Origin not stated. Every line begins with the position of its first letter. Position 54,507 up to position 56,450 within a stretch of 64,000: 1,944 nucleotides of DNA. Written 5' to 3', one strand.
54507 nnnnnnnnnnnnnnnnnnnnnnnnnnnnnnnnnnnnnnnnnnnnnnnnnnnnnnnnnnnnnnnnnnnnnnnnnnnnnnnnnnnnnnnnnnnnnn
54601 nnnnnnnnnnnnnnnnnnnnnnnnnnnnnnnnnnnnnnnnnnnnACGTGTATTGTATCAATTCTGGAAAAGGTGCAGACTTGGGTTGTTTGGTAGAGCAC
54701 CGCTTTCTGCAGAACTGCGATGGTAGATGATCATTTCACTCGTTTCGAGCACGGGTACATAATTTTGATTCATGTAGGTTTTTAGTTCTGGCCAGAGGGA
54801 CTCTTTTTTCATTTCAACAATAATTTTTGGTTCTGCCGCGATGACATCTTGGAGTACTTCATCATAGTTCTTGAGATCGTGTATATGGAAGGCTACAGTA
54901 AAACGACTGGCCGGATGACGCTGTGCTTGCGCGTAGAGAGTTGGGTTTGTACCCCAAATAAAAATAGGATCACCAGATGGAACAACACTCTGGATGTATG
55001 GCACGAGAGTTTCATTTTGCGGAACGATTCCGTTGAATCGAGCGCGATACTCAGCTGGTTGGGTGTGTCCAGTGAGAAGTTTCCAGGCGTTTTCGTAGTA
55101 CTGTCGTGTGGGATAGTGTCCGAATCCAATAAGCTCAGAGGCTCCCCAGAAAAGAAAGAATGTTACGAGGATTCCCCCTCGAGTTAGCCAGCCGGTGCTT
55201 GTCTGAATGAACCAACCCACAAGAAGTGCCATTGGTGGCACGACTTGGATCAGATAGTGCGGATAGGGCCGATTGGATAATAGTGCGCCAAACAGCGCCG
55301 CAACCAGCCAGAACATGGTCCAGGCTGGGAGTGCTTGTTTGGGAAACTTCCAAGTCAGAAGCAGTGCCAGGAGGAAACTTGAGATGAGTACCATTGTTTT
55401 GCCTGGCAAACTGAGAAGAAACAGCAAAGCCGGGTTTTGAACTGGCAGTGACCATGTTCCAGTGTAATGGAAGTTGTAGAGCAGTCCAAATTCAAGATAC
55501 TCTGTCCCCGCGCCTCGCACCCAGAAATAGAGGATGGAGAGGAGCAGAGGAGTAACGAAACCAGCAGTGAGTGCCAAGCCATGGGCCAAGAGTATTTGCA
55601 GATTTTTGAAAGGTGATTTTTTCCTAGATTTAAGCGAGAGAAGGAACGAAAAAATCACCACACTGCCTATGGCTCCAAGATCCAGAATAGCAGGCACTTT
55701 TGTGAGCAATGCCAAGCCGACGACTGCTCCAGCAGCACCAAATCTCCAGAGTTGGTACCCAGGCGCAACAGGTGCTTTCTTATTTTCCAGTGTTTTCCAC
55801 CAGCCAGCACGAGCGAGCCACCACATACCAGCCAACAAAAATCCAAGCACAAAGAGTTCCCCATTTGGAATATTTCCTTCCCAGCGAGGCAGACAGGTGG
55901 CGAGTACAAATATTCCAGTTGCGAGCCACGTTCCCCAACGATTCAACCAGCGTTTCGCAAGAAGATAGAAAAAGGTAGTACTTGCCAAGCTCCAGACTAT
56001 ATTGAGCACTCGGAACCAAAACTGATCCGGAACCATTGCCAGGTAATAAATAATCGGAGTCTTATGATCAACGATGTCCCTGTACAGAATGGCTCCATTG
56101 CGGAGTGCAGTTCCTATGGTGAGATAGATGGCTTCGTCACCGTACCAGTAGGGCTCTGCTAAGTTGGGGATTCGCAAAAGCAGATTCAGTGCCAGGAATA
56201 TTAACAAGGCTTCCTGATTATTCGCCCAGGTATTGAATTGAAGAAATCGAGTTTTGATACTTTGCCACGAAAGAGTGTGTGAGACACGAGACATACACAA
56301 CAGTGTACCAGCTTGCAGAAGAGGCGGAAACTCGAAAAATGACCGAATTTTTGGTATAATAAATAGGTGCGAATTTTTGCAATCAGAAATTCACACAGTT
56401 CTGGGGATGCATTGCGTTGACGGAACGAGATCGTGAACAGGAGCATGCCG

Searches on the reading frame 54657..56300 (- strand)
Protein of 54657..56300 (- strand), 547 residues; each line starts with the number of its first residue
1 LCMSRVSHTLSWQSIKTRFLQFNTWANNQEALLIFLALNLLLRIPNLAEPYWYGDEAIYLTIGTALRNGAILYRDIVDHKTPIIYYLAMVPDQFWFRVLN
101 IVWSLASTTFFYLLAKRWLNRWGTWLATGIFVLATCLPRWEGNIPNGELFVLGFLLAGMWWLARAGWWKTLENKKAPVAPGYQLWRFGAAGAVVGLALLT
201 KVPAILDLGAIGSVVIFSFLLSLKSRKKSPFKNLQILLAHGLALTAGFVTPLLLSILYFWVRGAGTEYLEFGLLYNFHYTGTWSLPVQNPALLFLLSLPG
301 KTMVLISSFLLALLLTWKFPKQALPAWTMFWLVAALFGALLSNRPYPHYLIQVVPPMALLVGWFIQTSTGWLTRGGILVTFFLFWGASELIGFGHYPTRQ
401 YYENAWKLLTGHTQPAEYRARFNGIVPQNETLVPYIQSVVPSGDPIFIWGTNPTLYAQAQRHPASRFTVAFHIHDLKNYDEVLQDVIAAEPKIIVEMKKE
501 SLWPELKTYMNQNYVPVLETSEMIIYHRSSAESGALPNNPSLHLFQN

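Call 3: search_protein_families(library=pfam, proteins=[window:54657-56300:-], max_evalue=0.01)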
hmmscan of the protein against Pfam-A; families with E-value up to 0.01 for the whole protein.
window:54657-56300:- (547 aa): 0 families

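Call 4: search_protein_families(library=ncbifam, proteins=[window:54657-56300:-], max_evalue=0.01)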
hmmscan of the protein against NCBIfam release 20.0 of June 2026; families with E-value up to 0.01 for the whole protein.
window:54657-56300:- (547 aa): 0 families

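Call 27: find_homologous_proteins(query=window:54657-56300:-, max_evalue=0.00001)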
Query window:54657-56300:- (547 aa): 922 proteins with E <= 0.00001 among 8000 candidates; the best 120 are listed.
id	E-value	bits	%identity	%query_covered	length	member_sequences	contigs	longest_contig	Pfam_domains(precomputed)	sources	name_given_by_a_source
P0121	0.0e+0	1249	100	100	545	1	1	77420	PF27757.1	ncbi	-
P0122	1.7e-199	682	60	93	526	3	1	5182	-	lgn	-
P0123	5.6e-193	661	58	93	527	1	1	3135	PF27757.1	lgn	-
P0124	9.5e-187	640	57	93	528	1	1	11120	PF27757.1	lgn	-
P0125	5.3e-186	638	58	93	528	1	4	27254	-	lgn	-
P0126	1.3e-154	534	56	81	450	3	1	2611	-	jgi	jgi:4-amino-4-deoxy-L-arabinose transferase-like glycosyltransferase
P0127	1.2e-146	508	47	93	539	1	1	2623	-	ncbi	-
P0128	1.6e-146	508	49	93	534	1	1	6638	PF27757.1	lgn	-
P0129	3.9e-146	506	48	94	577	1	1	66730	PF27757.1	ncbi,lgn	-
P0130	1.1e-144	501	48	93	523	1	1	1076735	PF27757.1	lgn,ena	-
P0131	5.2e-144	499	47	93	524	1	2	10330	-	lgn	-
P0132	6.5e-144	499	47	97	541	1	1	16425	-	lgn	-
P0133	6.7e-144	499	47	94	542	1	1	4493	PF27757.1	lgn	-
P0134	1.5e-143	498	48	93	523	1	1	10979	PF27757.1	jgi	-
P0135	7.2e-142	492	47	95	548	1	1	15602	-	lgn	-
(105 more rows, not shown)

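Call 44: predict_structure(alignment_id=A1)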
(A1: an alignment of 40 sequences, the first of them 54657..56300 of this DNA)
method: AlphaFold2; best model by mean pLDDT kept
length: 547 residues; sequences in the alignment: 40
mean_pLDDT: 91.8   pTM: 0.90
mean pLDDT of the five models: 91.8, 90.5, 90.2, 89.7, 89.6
residues with pLDDT >= 90: 449; 70-90: 67; 50-70: 13; < 50: 18
segments of 3 or more residues with pLDDT < 50: 1-5, 533-540, 543-547
pLDDT, mean of each block of 10 residues (from residue 1): 50 89 95 98 92 86 96 93 95 94 97 98 98 94 80 98 95 83 91 97 96 97 86 94 97 98 96 87 87 95 98 97 98 97 91 97 97 98 96 90 95 94 91 97 96 95 93 90 96 97 97 97 94 47 46
secondary structure, 60 per line:
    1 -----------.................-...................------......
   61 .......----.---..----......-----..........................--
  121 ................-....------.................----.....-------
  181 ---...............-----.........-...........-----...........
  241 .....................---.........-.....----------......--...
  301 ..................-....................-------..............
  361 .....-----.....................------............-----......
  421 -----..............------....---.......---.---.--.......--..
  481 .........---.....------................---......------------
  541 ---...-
elements in order: H12-28 H30-48 H55-67 H82-87 H93-118 H121-136 H138-141 H148-164 H169-173 H184-198 H204-212 H214-224 H230-261 H265-273 H275-279 H290-295 H298-318 H320-339 H347-365 H371-391 H398-409 H415-420 H426-439 E446-449 H453-459 H470-476 H479-489 E493-497 H504-513 E514-519 E523-528
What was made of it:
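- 54657..56294 (-): GT-C fold glycosyltransferase (ArnT-like), 545 aa. It is the presumed user of the lipid-linked pentose on the outer face of the membrane. The AlphaFold2 model has pLDDT 91.8 and pTM 0.90 (call 44).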

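Call 47: fold_search(model_id=the predicted structure, library=pdb)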
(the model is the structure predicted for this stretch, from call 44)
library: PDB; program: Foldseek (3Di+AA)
matches with E <= 10: 303; with E <= 0.001: 2
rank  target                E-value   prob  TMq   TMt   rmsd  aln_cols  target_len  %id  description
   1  5f15                  2.3e-06  1.00  0.51  0.51  11.1       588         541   14  Crystal Structure of ArnT from Cupriavidus metallidurans bound to Undecaprenyl phosphate (released 2016-02-17)
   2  5ezm                  1.4e-05  1.00  0.50  0.51  11.2       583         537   15  Crystal Structure of ArnT from Cupriavidus metallidurans in the apo state (released 2016-02-17)
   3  6snh_X                5.4e-03  1.00  0.37  0.41  15.7       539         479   15  Cryo-EM structure of yeast ALG6 in complex with 6AG9 Fab and Dol25-P-Glc (released 2020-03-11)
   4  9s6r_A                1.6e-02  1.00  0.37  0.49  10.3       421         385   14  Ternary cryo-EM structure of yeast ALG3 with Dol25-PP-GlcNAc2Man5, Dol25-P-Man, and Fab (released 2026-03-18)
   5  8imx_U                3.0e-02  1.00  0.39  0.48  13.2       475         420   11  Cryo-EM structure of GPI-T with a chimeric GPI-anchored protein (released 2023-08-16)
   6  7wld_U                5.4e-02  0.99  0.38  0.48  12.2       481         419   11  Cryo-EM structure of the human glycosylphosphatidylinositol transamidase complex at 2.53 Angstrom resolution (released 2022-04-27)
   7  6x0o                  6.4e-02  0.96  0.30  0.18  13.4       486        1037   12  Single-Particle Cryo-EM Structure of Arabinosyltransferase EmbB from Mycobacterium smegmatis (released 2020-06-10)
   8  7w72_U                6.7e-02  0.99  0.38  0.47  13.7       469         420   10  Structure of a human glycosylphosphatidylinositol (GPI) transamidase (released 2022-02-16)
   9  8b24_B                1.3e-01  0.13  0.14  0.12  25.8       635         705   10  Time-resolved structure of K+-dependent Na+-PPase from Thermotoga maritima 3600-seconds post reaction initiation with  (released 2024-01-17)
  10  6sgw_B                3.7e-01  0.18  0.14  0.16  19.5       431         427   12  Structure of the ESX-3 core complex (released 2019-10-09)
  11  3s3b_A                5.1e-01  0.13  0.16  0.16  21.3       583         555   14  Structure of Thermus thermophilus cytochrome ba3 oxidase 240s after Xe depressurization (released 2012-05-23)
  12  4gp4_A                5.1e-01  0.12  0.15  0.15  26.9       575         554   12  Structure of Recombinant Cytochrome ba3 Oxidase mutant Y133F from Thermus thermophilus (released 2013-01-16)
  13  6tod_B                5.8e-01  0.13  0.14  0.20  21.0       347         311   11  Crystal structure of the Orexin-1 receptor in complex with EMPA (released 2020-01-01)
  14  5lxa_A                6.6e-01  0.12  0.11  0.18  19.8       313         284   11  CRYSTAL STRUCTURE OF HUMAN ADIPONECTIN RECEPTOR 2 IN COMPLEX WITH A C18 FREE FATTY ACID AT 3.0 ANGSTROM RESOLUTION (released 2017-03-22)
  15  6kpt_A                8.2e-01  0.13  0.13  0.12  17.7       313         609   12  Crystal Structure of Acyl-CoA Dehydrogenase FadE5 from Mycobacteria smegmatis (released 2020-07-01)
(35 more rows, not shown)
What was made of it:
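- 54657..56294 (-): The top Foldseek hits are ArnT 5f15 (E 2e-6, probability 1.0, TM 0.51), then ALG6, ALG3, PIGU and EmbB (call 47).
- On Mycobacterial decaprenyl-phospho-arabinose (DPA) pathway: ArnT is clearly better (call 47).
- The partner has a GT-C fold closest to ArnT, an enzyme that uses an undecaprenyl-phosphate-linked pentose (calls 44, 47). EmbB appears among the structural matches of the GT-C partner, at rank 7 (call 47).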

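Call 49: search_protein_families(library=pfam, proteins=[window:54657-56300:-], max_evalue=10)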
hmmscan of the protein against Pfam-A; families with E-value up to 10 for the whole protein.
window:54657-56300:- (547 aa): 0 families
